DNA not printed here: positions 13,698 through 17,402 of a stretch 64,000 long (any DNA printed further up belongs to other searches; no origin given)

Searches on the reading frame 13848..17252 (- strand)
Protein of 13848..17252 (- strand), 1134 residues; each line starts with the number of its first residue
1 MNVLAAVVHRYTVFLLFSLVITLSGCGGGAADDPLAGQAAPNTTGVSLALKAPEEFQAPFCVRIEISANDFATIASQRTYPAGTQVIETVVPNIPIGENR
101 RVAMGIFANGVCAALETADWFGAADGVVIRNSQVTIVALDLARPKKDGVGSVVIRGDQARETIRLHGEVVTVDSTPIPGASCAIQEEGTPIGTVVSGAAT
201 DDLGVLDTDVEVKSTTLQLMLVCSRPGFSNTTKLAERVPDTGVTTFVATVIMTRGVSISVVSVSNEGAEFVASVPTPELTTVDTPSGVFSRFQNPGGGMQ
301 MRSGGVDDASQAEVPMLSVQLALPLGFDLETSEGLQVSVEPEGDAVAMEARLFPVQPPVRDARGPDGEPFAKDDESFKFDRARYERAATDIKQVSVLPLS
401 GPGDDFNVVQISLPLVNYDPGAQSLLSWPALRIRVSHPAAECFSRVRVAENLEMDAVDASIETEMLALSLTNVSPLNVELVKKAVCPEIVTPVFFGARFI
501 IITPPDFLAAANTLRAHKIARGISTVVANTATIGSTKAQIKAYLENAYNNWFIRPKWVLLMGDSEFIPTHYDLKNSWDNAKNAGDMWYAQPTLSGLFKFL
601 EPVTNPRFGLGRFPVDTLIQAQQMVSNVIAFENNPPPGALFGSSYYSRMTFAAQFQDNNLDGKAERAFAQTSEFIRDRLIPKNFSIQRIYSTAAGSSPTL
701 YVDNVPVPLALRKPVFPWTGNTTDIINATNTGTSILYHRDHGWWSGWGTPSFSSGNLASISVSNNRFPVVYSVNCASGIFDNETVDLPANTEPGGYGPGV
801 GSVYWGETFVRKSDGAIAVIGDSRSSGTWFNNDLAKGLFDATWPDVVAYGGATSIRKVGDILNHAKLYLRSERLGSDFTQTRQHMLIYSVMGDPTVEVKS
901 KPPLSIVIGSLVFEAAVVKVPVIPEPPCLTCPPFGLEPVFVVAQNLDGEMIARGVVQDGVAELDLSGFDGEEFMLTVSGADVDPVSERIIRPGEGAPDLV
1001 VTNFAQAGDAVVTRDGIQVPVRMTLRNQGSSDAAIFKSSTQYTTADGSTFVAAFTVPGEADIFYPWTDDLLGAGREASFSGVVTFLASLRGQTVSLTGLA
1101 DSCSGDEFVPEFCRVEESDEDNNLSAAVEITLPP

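Call 11: search_protein_families(library=pfam, proteins=[window:13848-17252:-], max_evalue=0.001)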
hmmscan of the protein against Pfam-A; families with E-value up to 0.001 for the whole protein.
window:13848-17252:- (1134 aa): 1 family
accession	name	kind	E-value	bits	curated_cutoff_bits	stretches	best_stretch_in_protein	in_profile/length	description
PF01364.23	Peptidase_C25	-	1.4e-49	169.8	23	1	499-897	1-373/374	Peptidase family C25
